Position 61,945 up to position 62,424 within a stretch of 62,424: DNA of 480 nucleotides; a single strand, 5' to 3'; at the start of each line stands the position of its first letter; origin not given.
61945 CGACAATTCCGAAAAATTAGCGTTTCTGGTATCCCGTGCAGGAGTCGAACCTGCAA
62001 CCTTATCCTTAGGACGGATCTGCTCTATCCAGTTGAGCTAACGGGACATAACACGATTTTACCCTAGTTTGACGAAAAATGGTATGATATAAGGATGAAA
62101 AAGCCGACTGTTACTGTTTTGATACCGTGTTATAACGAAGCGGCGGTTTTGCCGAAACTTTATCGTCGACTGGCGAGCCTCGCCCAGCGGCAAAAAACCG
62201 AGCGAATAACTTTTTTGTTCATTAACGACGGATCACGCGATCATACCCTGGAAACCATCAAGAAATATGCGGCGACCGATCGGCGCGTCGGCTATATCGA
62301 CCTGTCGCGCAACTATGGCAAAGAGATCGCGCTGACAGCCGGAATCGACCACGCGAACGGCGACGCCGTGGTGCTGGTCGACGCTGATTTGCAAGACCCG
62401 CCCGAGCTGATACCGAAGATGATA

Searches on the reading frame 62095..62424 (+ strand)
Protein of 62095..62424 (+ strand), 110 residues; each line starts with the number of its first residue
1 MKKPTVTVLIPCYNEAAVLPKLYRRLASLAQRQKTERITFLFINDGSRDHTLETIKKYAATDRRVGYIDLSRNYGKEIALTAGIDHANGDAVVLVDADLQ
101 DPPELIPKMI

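Call 8: search_protein_families(library=pfam, proteins=[window:62095-62424:+], max_evalue=0.1)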
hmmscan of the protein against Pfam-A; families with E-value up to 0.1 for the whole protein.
window:62095-62424:+ (110 aa): 5 families
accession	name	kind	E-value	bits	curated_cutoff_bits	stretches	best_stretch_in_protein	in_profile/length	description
PF00535.33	Glycos_transf_2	-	1e-27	97.5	23.3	1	7-110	1-100/168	Glycosyl transferase family 2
PF13641.12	Glyco_tranf_2_3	-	3.5e-09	37.5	27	1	4-107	1-105/230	Glycosyltransferase like family 2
PF10111.15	Glyco_tranf_2_2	-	9.7e-08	32.3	27.3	1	8-99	2-92/276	Glycosyltransferase like family 2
PF03452.20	Anp1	-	0.034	14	28.8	1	2-60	19-77/263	Anp1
PF13704.12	Glyco_tranf_2_4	-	0.079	13.9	27.5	0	35-98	17-81/98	Glycosyl transferase family 2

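Call 9: search_protein_families(library=ncbifam, proteins=[window:62095-62424:+], max_evalue=0.1)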
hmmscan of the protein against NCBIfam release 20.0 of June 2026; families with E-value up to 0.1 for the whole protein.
window:62095-62424:+ (110 aa): 26 families (the best 25 are shown)
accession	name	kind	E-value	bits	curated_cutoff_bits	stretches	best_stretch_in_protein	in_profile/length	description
NF047588.1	GlcsyltransPgfSStrep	equivalog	1.3e-31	110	500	1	6-110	3-107/308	glycosyltransferase PgfS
NF007986.1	PRK10714.1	equivalog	1e-21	77.3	529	1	5-110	7-112/316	undecaprenyl-phosphate 4-deoxy-4-formamido-L-arabinose transferase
TIGR03937.1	PgaC_IcaA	equivalog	7.1e-19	68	422.3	1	3-98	44-135/407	poly-beta-1,6-N-acetyl-D-glucosamine synthase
TIGR04242.1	nodulat_NodC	equivalog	3.8e-14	52.5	550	1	3-108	47-151/395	chitooligosaccharide synthase NodC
NF007482.0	PRK10073.1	equivalog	4.7e-13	48.8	423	1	3-107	5-104/334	glycosyltransferase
NF047683.1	TeichurnBiosyTuaG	equivalog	1.9e-10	40.8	400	1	2-103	4-101/252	teichuronic acid biosynthesis protein TuaG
NF041875.1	EPS_EpsD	equivalog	3e-10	40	370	1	6-106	1-97/325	exopolysaccharide biosynthesis glycosyltransferase EpsD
TIGR04283.1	glyco_like_mftF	equivalog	4.3e-09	36.3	182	1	7-105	2-89/221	TIGR04283 family arsenosugar biosynthesis glycosyltransferase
NF010496.0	PRK13915.1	equivalog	1.2e-08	34.4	262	1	3-108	30-137/307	glucosyl-3-phosphoglycerate synthase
TIGR03965.1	mycofact_glyco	equivalog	2.2e-08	33.4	280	1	3-101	73-167/467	mycofactocin biosynthesis glycosyltransferase MftF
TIGR03111.1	glyc2_xrt_Gpos1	hypoth_equivalog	1.7e-07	30.4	363.95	1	2-109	47-152/439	TIGR03111 family XrtG-associated glycosyltransferase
NF038302.1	EPS_HpsE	equivalog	2.2e-07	30.2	300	1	6-98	3-96/307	hormogonium polysaccharide biosynthesis glycosyltransferase HpsE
NF050050.1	ProtGlycPglI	equivalog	8.3e-06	25.4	500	1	4-98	2-93/306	GalNAc(5)-diNAcBac-PP-undecaprenol beta-1,3-glucosyltransferase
NF045692.1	OglycostaseCruG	equivalog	2e-05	23.7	600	1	5-109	42-148/386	2'-O-glycosyltransferase CruG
TIGR03469.1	HpnB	hypoth_equivalog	4.9e-05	22.5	379.25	1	3-107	43-154/386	hopene-associated glycosyltransferase HpnB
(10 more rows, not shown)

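Call 34: find_homologous_proteins(query=window:62095-62424:+)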
Query window:62095-62424:+ (110 aa): 1099 proteins with E <= 0.001 among 1118 candidates; the best 120 are listed.
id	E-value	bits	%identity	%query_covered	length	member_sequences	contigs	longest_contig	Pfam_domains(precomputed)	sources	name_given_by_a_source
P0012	1.7e-65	235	100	100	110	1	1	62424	PF10111.15,PF13641.13,PF00535.33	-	-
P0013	4.2e-37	144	65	100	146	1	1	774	PF10111.15,PF13641.13,PF00535.33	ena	-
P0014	6.4e-37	144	58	100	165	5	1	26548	PF10111.15,PF13641.13,PF00535.33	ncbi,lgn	-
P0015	1.5e-35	139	62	100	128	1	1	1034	PF10111.15,PF13641.13,PF00535.33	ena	-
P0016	5.9e-35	137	62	95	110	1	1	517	PF10111.15,PF13641.13,PF00535.33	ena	-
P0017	6.0e-35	137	62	96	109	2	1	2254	PF10111.15,PF00535.33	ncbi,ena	-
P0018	9.8e-35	137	61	98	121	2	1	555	PF10111.15,PF13641.13,PF00535.33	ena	-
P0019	1.9e-34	136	60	100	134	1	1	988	PF10111.15,PF13641.13,PF00535.33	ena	-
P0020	7.7e-34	134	61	95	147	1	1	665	PF10111.15,PF13641.13,PF00535.33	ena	-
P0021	3.1e-33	132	61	96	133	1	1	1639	PF00535.33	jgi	jgi:glycosyltransferase involved in cell wall biosynthesis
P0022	3.2e-33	132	59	100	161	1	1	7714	PF10111.15,PF13641.13,PF00535.33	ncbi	-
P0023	7.3e-33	131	55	98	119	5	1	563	PF13641.13,PF00535.33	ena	-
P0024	1.0e-32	130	58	96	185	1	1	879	PF10111.15,PF13641.13,PF00535.33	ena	-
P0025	1.0e-32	130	59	100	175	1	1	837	PF10111.15,PF13641.13,PF00535.33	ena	-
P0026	1.5e-32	130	59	96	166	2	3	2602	PF10111.15,PF13641.13,PF00535.33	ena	-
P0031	3.0e-32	129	58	100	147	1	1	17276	PF10111.15,PF13641.13,PF00535.33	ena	-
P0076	1.7e-30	123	57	96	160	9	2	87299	PF10111.15,PF13641.13,PF00535.33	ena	-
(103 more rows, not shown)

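Call 35: find_encoding_contigs(protein=P0014, flank=10000, max_places=3)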
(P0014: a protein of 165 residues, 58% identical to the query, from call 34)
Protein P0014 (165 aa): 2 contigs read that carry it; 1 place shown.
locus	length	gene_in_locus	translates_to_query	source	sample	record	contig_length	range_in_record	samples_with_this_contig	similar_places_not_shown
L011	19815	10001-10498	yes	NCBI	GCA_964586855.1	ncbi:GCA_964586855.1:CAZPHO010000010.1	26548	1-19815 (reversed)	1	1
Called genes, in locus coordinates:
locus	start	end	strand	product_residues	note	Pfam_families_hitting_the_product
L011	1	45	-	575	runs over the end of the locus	PF03717:PBP_dimer, PF21922:PBP_dimer_2 (faint), PF00905:Transpeptidase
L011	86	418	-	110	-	-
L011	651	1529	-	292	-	PF01795:Methyltransf_5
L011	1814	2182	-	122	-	PF02381:MraZ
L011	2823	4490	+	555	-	PF13540:RCC1_2 (faint), PF25390:WD40_RLD (weak), PF00415:RCC1 (faint), PF25390:WD40_RLD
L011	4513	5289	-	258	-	PF22435:MRM3-like_sub_bind, PF00588:SpoU_methylase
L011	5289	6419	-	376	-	-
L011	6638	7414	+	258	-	-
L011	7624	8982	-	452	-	PF00587:tRNA-synt_2b, PF03129:HGTP_anticodon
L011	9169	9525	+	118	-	-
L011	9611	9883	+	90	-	PF01016:Ribosomal_L27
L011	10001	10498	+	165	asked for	PF13641:Glyco_tranf_2_3, PF00535:Glycos_transf_2, PF10111:Glyco_tranf_2_2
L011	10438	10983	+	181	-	-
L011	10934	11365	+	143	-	PF04138:GtrA_DPMS_TM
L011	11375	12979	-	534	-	PF14264:Glucos_trans_II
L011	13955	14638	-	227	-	PF11967:RecO_N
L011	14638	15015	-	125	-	PF00072:Response_reg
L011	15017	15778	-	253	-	PF02518:HATPase_c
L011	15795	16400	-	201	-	-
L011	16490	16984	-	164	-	-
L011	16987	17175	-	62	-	-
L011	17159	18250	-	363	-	PF13742:tRNA_anti_2, PF01336:tRNA_anti-codon (weak), PF02601:Exonuc_VII_L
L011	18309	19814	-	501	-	?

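Call 93: find_encoding_contigs(protein=P0022, flank=6000, max_places=2)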
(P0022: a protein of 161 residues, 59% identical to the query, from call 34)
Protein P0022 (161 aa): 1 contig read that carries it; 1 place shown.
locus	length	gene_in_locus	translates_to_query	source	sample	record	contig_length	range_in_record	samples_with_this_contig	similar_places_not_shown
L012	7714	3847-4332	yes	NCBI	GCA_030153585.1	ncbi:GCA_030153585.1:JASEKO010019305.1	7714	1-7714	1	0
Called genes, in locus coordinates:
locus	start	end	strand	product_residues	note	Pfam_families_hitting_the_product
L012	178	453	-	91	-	PF06961:DUF1294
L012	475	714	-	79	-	PF01544:CorA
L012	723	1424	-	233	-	PF01544:CorA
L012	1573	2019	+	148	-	PF13451:zf_Tbcl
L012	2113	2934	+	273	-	PF00877:NLPC_P60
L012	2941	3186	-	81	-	PF10035:DUF2179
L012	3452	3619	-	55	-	PF02588:YitT_membrane (weak)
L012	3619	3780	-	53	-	PF02588:YitT_membrane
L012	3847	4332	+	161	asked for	PF13641:Glyco_tranf_2_3, PF00535:Glycos_transf_2, PF10111:Glyco_tranf_2_2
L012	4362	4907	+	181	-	-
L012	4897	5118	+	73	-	PF04138:GtrA_DPMS_TM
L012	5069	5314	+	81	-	PF04138:GtrA_DPMS_TM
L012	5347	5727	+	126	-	-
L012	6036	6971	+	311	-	PF09586:YfhO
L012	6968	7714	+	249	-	?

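Call 94: find_encoding_contigs(protein=P0031, flank=6000, max_places=2)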
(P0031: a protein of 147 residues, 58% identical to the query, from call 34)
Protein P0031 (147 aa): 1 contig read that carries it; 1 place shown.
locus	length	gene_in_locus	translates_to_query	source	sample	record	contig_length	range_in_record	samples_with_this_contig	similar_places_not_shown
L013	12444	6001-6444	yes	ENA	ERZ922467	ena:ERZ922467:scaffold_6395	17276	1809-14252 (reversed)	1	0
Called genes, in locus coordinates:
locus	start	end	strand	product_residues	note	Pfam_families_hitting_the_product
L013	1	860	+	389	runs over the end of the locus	PF08529:NusA_N, PF00575:S1 (weak), PF13184:KH_NusA_1st, PF26594:KH_NusA_2nd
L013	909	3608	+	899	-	PF04760:IF2_N, PF00009:GTP_EFTU, PF01926:MMR_HSR1, PF22042:EF-G_D2, PF11987:IF-2, PF03144:GTP_EFTU_D2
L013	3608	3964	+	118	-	PF02033:RBFA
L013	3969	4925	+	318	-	PF01368:DHH, PF02272:DHHA1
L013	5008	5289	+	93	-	-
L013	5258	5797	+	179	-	-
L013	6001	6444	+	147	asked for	PF00535:Glycos_transf_2, PF10111:Glyco_tranf_2_2, PF13641:Glyco_tranf_2_3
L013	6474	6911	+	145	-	-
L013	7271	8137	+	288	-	-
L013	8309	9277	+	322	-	PF03602:Cons_hypoth95 (faint), PF06325:PrmA (faint), PF01170:UPF0020, PF13847:Methyltransf_31 (faint), PF05175:MTS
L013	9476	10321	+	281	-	PF14527:LAGLIDADG_WhiA, PF02650:HTH_WhiA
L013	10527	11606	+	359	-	PF04055:Radical_SAM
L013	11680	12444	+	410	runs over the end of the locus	PF01136:Peptidase_U32, PF16325:Peptidase_U32_C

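Call 95: find_encoding_contigs(protein=P0076, flank=6000, max_places=2)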
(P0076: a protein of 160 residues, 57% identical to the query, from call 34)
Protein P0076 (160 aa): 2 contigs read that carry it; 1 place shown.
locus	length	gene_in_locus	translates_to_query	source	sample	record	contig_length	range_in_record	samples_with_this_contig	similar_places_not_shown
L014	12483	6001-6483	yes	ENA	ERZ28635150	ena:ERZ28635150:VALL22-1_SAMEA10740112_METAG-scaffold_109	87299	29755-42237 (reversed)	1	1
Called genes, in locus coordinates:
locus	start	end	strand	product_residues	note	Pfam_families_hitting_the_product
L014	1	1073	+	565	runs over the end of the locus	PF13517:FG-GAP_3 (weak)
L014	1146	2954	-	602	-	PF00535:Glycos_transf_2, PF10111:Glyco_tranf_2_2 (weak), PF13641:Glyco_tranf_2_3, PF00535:Glycos_transf_2, PF10111:Glyco_tranf_2_2, PF13641:Glyco_tranf_2_3, PF13712:Glyco_tranf_2_5 (weak), PF13632:Glyco_trans_2_3 (weak), +1 more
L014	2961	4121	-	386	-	PF13476:AAA_23 (faint), PF00005:ABC_tran, PF13555:AAA_29 (weak)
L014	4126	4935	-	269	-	PF01061:ABC2_membrane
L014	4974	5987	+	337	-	PF00535:Glycos_transf_2, PF13641:Glyco_tranf_2_3, PF13632:Glyco_trans_2_3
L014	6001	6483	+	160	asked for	PF00535:Glycos_transf_2, PF10111:Glyco_tranf_2_2 (weak), PF13641:Glyco_tranf_2_3 (weak)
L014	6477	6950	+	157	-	-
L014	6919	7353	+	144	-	PF04138:GtrA_DPMS_TM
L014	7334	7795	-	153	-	PF13083:KH_KhpA-B (weak), PF01424:R3H (weak)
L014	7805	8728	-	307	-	PF02096:60KD_IMP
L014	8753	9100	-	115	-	PF00825:Ribonuclease_P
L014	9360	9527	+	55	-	-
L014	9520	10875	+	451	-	PF11490:DNA_pol3_a_NII (weak), PF11638:DnaA_N, PF01695:IstB_IS21, PF00308:Bac_DnaA, PF00004:AAA (weak), PF08299:Bac_DnaA_C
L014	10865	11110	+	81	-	-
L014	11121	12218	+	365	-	PF00712:DNA_pol3_beta, PF02767:DNA_pol3_beta_2, PF02768:DNA_pol3_beta_3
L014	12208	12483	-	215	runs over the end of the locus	-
